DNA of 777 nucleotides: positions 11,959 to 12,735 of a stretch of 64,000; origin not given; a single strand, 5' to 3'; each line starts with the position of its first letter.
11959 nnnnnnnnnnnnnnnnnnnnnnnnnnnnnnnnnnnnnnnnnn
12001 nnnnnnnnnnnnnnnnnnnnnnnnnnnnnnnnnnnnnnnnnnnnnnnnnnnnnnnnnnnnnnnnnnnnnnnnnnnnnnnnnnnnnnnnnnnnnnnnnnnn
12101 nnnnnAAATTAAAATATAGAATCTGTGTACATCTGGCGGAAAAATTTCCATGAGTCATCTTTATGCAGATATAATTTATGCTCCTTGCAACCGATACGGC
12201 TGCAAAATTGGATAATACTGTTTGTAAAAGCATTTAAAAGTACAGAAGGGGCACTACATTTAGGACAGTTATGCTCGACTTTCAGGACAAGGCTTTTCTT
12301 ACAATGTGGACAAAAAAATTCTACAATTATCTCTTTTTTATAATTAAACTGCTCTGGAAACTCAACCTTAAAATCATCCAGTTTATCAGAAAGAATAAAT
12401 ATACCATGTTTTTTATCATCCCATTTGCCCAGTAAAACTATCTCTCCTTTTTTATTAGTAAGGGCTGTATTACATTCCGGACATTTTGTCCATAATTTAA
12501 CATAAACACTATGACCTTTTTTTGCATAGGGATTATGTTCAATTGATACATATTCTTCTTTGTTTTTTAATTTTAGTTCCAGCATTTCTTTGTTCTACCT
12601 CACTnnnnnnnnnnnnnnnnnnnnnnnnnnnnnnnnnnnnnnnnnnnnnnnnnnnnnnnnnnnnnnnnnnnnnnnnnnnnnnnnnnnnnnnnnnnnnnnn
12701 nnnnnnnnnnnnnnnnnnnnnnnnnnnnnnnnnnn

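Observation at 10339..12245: DUF4143 AAA-ATPase gene inserted between convergent genes, flanked by a ~175-bp direct duplication of the junction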

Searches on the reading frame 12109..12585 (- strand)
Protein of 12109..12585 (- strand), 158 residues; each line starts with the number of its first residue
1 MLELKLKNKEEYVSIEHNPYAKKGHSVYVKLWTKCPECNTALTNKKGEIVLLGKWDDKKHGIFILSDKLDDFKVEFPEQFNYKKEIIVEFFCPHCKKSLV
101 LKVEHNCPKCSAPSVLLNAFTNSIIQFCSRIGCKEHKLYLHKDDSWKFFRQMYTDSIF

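Call 7: search_protein_families(library=pfam, proteins=[window:12109-12585:-], max_evalue=0.01)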
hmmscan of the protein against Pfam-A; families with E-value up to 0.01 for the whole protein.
window:12109-12585:- (158 aa): 6 families
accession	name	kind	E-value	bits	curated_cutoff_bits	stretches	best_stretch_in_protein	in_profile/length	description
PF03119.21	DNA_ligase_ZBD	-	0.00019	21.7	25.8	0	34-51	1-18/27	NAD-dependent DNA ligase C4 zinc finger domain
PF25164.1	CoiA_N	-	0.00032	20.6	26.3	1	89-103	17-31/50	Competence protein CoiA, N-terminal domain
PF07191.17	Zn_ribbon_6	-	0.0019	18.6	25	0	88-119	15-44/67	Double zinc ribbon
PF23547.1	Zn_ribbon_FGT1_1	-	0.0039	17.2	27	0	87-101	18-32/35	FORGETTER1 first zinc ribbon domain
PF12773.13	DZR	-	0.0043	17.6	27.3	0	90-114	13-34/45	Double zinc ribbon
PF15777.11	Anti-TRAP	-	0.0045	17.4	32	0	89-130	10-56/59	Tryptophan RNA-binding attenuator protein inhibitory protein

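Call 10: find_encoding_contigs(protein=window:12109-12585:-, flank=6000, max_places=10)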
Protein window:12109-12585:- (158 aa): no gene with exactly this product is on record in the collection.

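Call 13: find_homologous_proteins(query=window:12109-12585:-)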
Query window:12109-12585:- (158 aa): 7 proteins with E <= 0.001 among 22 candidates.
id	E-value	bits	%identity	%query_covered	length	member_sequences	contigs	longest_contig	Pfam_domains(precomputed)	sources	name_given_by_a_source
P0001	1.2e-104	365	100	100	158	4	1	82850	-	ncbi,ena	-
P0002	8.4e-85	301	80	94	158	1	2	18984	-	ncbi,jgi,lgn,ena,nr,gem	ncbi:MAG: hypothetical protein KKH98_16010 [Spirochaetes bacterium]|nr:hypothetical protein [Spiroch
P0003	1.1e-72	261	69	99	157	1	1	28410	-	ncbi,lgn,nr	ncbi:MAG: hypothetical protein JW827_06490 [Spirochaetes bacterium]|nr:hypothetical protein [Spiroch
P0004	4.0e-71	256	68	99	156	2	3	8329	-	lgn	-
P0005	2.4e-70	254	68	100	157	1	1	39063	-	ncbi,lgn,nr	ncbi:MAG: hypothetical protein PHF84_00375 [bacterium]|nr:hypothetical protein [bacterium]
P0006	1.9e-67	244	65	99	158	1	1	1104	-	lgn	-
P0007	4.5e-63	230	63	99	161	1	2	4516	-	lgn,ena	-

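Call 15: find_encoding_contigs(protein=P0002, flank=8000, max_places=4)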
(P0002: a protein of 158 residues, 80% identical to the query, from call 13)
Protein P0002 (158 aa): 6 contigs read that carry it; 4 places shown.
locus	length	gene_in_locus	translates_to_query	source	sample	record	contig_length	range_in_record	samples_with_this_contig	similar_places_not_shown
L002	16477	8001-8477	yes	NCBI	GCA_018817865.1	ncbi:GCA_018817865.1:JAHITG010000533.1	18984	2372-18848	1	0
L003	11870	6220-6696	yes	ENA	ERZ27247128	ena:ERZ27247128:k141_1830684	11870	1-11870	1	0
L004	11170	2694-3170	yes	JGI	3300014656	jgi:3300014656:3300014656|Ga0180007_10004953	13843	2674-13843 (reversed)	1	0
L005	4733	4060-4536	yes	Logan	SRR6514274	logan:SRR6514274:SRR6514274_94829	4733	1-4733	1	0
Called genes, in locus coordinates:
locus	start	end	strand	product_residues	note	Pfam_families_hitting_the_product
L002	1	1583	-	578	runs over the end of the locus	PF02776:TPP_enzyme_N, PF00205:TPP_enzyme_M, PF02775:TPP_enzyme_C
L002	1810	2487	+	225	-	PF02666:PS_Dcarbxylase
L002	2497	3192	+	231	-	PF01066:CDP-OH_P_transf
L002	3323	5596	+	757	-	PF13181:TPR_8 (faint), PF00515:TPR_1 (faint), PF07719:TPR_2 (faint), PF12895:ANAPC3 (faint), PF13432:TPR_16 (weak), PF13371:TPR_9 (weak), PF13414:TPR_11, PF14559:TPR_19 (weak), +8 more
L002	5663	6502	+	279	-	PF02230:Abhydrolase_2 (faint), PF12146:Hydrolase_4, PF20408:Abhydrolase_11 (faint), PF00561:Abhydrolase_1, PF12697:Abhydrolase_6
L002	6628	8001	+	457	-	PF00696:AA_kinase, PF22468:ACT_9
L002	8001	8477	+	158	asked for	-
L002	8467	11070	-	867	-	PF01326:PPDK_N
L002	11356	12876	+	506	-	PF08903:DUF1846, PF20921:DUF1846_C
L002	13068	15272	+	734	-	PF16927:HisKA_7TM, PF07228:SpoIIE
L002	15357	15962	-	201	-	PF18955:DUF5698, PF10035:DUF2179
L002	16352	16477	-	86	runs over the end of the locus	PF01063:Aminotran_4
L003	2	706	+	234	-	?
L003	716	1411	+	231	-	PF01066:CDP-OH_P_transf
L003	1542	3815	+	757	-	PF13181:TPR_8 (faint), PF00515:TPR_1 (faint), PF07719:TPR_2 (faint), PF12895:ANAPC3 (faint), PF13432:TPR_16 (weak), PF13371:TPR_9 (weak), PF13414:TPR_11, PF14559:TPR_19 (weak), +8 more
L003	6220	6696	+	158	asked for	-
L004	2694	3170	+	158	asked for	-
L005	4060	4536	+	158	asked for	-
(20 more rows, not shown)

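Call 16: find_encoding_contigs(protein=P0003, flank=8000, max_places=4)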
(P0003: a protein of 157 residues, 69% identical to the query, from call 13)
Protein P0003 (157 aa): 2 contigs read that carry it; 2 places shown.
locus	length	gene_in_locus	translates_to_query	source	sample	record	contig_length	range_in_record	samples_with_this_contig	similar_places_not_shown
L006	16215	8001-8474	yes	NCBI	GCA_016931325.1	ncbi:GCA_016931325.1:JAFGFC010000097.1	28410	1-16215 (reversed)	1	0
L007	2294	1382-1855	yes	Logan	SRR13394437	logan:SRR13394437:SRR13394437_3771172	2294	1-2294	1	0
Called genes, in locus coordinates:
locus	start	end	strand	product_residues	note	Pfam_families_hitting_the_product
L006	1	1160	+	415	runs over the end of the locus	PF02812:ELFV_dehydrog_N, PF00208:ELFV_dehydrog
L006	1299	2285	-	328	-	PF01018:GTP1_OBG, PF01926:MMR_HSR1, PF02421:FeoB_N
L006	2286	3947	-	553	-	PF05170:AsmA, PF05359:DUF748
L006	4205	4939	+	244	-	PF00849:PseudoU_synth_2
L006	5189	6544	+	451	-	PF02812:ELFV_dehydrog_N, PF00208:ELFV_dehydrog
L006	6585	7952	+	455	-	PF00696:AA_kinase, PF22468:ACT_9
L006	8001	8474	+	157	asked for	-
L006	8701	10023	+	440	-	PF03951:Gln-synt_N, PF00120:Gln-synt_C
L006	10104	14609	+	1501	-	PF00310:GATase_2, PF04898:Glu_syn_central, PF01645:Glu_synthase, PF01493:GXGXG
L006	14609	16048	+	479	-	PF14691:Fer4_20, PF00070:Pyr_redox (weak), PF00890:FAD_binding_2 (faint), PF01266:DAO (weak), PF03486:HI0933_like (weak), PF07992:Pyr_redox_2, PF13450:NAD_binding_8, PF01593:Amino_oxidase (weak), +3 more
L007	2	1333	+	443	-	?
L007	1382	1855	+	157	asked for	-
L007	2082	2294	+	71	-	?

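Call 17: find_encoding_contigs(protein=P0001, flank=10000, max_places=10)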
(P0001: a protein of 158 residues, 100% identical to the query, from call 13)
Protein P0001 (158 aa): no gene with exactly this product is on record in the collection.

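Call 19: find_encoding_contigs(protein=P0010, flank=10000, max_places=10)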
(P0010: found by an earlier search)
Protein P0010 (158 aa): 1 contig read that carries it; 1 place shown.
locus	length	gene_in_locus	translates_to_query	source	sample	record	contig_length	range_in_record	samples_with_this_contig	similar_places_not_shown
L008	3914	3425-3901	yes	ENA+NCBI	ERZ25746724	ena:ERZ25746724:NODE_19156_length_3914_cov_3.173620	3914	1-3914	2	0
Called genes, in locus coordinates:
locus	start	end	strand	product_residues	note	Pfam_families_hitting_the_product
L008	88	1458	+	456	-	PF00909:Ammonium_transp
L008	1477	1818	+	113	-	PF00543:P-II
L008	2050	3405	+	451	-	PF00696:AA_kinase, PF22468:ACT_9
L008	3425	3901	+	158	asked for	-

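Call 21: find_encoding_contigs(protein=P0009, flank=10000, max_places=10)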
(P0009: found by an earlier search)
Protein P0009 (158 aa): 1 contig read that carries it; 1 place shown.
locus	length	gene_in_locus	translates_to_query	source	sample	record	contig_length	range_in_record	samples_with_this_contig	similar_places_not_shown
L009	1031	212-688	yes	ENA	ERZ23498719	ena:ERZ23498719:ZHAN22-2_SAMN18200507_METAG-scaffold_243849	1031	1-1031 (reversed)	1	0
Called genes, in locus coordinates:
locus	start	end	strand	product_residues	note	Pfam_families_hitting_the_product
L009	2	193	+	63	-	?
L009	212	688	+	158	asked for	PF25164:CoiA_N (faint)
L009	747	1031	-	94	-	?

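Call 22: find_encoding_contigs(protein=P0008, flank=10000, max_places=10)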
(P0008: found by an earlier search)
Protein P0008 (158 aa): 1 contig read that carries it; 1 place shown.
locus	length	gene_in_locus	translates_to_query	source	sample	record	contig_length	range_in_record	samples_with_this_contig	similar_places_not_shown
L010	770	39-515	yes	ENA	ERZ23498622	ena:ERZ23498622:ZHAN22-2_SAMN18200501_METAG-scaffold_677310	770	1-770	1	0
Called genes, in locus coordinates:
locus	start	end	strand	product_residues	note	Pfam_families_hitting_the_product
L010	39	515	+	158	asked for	PF25164:CoiA_N (faint)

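Call 36: search_protein_families(library=padloc, proteins=[window:12109-12585:-], max_evalue=0.01)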
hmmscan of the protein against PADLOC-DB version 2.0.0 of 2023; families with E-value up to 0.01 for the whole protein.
window:12109-12585:- (158 aa): 0 families
